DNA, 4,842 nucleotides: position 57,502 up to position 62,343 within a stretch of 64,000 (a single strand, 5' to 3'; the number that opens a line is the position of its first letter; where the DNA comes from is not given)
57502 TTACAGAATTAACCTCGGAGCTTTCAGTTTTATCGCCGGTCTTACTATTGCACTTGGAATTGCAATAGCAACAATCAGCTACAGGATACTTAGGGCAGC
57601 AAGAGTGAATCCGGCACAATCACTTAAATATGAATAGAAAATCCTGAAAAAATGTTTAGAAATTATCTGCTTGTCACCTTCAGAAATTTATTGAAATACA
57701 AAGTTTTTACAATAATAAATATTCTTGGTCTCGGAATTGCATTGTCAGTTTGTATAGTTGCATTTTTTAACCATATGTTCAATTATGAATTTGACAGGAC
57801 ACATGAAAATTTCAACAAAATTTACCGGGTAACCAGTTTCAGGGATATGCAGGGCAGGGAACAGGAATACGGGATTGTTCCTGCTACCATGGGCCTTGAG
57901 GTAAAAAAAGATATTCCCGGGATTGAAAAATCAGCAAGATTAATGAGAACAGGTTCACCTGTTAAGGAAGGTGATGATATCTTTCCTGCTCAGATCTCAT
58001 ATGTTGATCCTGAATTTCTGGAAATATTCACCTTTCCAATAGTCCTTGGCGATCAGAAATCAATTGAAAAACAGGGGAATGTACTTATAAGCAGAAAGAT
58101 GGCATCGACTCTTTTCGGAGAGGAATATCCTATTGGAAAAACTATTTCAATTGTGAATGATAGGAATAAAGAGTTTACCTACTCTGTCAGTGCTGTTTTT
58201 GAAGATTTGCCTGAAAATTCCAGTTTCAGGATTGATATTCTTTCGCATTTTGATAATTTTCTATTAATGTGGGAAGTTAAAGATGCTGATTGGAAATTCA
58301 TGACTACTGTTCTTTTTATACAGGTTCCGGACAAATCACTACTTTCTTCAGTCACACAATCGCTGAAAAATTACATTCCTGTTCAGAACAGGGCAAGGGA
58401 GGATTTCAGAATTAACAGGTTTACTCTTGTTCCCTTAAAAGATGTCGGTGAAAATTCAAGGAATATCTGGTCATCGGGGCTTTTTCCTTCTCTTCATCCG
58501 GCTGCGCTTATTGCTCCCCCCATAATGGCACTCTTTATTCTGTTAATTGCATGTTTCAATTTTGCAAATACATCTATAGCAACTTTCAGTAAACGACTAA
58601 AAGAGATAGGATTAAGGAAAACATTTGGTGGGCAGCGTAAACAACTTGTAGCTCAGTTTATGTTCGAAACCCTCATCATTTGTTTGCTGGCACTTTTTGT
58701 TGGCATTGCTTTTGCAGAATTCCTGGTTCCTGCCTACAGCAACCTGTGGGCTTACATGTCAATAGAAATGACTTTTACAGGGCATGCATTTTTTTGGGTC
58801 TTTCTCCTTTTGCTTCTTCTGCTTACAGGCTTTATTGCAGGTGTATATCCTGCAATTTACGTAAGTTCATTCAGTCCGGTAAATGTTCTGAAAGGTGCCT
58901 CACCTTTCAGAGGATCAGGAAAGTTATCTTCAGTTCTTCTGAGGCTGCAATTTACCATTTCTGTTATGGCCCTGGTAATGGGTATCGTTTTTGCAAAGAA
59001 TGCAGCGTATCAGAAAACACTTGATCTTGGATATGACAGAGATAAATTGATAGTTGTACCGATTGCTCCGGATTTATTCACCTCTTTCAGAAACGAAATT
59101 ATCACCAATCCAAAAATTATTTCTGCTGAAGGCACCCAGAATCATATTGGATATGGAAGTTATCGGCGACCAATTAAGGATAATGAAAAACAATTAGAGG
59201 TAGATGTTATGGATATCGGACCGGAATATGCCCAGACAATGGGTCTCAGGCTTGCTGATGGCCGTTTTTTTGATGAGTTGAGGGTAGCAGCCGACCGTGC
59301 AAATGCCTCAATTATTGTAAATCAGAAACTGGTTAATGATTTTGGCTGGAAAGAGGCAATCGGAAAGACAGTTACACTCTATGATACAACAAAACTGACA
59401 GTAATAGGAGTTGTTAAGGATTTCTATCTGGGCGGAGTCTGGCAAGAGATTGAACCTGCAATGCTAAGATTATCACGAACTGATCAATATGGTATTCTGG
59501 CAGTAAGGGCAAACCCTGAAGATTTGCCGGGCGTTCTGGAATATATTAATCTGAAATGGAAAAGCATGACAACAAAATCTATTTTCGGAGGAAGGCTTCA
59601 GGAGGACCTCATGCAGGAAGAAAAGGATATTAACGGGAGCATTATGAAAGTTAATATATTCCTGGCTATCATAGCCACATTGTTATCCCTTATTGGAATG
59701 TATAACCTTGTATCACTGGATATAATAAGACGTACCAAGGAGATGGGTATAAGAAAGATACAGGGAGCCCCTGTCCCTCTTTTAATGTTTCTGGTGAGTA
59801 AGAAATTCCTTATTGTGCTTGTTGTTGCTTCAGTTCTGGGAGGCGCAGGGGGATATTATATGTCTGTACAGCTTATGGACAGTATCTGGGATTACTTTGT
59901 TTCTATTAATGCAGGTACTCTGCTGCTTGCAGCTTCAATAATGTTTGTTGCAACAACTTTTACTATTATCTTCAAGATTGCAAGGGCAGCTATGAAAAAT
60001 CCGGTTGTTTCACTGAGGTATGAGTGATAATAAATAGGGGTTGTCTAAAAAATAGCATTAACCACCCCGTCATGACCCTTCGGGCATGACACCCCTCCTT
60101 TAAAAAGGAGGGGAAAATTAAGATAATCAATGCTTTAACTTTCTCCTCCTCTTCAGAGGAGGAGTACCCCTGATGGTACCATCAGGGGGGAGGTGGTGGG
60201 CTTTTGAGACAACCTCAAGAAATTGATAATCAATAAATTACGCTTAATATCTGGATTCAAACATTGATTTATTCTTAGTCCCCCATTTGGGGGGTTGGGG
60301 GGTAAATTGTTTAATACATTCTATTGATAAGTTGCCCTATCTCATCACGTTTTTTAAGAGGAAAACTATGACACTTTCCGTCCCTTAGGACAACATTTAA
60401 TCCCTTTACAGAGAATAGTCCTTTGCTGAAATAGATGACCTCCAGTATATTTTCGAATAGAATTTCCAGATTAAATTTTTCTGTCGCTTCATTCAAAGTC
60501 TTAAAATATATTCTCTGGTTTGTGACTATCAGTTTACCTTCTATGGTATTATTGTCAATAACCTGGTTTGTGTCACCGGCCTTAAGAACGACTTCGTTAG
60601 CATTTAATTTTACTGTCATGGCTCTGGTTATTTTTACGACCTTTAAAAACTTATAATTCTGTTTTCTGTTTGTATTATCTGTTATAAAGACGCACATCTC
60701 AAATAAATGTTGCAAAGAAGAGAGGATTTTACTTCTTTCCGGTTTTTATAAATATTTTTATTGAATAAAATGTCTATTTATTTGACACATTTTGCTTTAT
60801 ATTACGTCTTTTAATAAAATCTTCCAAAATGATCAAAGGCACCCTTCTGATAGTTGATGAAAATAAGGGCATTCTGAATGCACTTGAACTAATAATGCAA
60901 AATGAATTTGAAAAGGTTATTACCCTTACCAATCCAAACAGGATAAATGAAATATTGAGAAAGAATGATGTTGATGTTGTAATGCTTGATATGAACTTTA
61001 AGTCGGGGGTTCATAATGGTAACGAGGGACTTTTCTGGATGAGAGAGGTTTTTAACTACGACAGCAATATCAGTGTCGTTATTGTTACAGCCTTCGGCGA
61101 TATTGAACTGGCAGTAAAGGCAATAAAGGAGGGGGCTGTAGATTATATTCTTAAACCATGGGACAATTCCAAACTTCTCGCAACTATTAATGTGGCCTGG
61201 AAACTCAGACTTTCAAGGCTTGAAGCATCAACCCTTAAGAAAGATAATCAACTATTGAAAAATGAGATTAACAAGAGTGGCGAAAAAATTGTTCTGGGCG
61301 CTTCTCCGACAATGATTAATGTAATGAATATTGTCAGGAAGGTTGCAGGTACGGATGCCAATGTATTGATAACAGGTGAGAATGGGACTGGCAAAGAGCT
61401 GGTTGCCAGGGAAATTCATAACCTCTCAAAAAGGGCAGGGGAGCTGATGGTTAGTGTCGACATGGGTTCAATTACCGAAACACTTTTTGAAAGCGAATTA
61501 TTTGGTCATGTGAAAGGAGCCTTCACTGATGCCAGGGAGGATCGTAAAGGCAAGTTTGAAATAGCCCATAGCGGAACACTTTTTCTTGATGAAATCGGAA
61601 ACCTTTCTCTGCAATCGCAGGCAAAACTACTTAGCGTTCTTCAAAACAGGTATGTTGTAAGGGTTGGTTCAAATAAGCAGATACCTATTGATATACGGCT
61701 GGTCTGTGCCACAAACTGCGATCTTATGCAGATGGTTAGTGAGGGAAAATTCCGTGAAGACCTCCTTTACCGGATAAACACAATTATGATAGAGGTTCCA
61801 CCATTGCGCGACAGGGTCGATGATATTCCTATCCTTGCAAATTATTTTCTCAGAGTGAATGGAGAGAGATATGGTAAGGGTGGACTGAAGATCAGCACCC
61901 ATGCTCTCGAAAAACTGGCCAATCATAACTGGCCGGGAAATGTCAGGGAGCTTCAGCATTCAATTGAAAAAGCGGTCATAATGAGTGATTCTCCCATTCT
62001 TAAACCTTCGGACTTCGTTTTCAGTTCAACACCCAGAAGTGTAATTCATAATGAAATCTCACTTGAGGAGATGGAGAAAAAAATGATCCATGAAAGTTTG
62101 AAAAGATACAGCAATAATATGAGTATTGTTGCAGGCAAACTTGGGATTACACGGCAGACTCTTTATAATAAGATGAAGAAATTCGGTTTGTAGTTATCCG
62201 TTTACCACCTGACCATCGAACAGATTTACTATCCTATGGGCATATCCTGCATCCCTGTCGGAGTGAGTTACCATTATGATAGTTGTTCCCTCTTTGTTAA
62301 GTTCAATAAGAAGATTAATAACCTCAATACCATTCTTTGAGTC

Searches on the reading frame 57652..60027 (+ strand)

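Call 47: search_protein_families(library=pfam, proteins=[window:57652-60027:+], max_evalue=0.00001)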
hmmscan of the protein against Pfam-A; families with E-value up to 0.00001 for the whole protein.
window:57652-60027:+ (791 aa): 2 families
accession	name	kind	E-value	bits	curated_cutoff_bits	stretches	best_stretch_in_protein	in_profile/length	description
PF12704.14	MacB_PCD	-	7.7e-30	105.2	27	2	24-239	5-205/207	MacB-like periplasmic core domain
PF02687.27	FtsX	-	1.6e-24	86.7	25.5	2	291-409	2-120/120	FtsX-like permease C-terminal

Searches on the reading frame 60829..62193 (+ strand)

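Call 47: search_protein_families(library=pfam, proteins=[window:60829-62193:+], max_evalue=0.00001)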
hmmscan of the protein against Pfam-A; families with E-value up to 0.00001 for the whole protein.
window:60829-62193:+ (454 aa): 8 families
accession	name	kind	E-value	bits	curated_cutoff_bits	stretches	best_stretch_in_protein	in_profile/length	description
PF00158.32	Sigma54_activat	-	2e-66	223.3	20.2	1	156-321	2-167/168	Sigma-54 interaction domain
PF14532.12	Sigma54_activ_2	-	1.3e-21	77.7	25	1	156-326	1-138/138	Sigma-54 interaction domain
PF25601.1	AAA_lid_14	-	2e-20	72.8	27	1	327-397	1-71/87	AAA+ ATPase lid domain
PF00072.30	Response_reg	-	9.1e-18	64.9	30.2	1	7-120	2-110/111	Response regulator receiver domain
PF02954.25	HTH_8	-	5.2e-12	45.7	22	1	411-452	1-42/42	Bacterial regulatory protein, Fis family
PF07728.20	AAA_5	-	2.4e-07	31.3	22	1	178-285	1-104/139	AAA domain (dynein-related subfamily)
PF01078.27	Mg_chelatase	-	5.9e-07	29.5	20.3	0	176-297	22-158/207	Magnesium chelatase, subunit ChlI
PF18024.7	HTH_50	-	7.5e-06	26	27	0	412-454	8-49/50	Helix-turn-helix domain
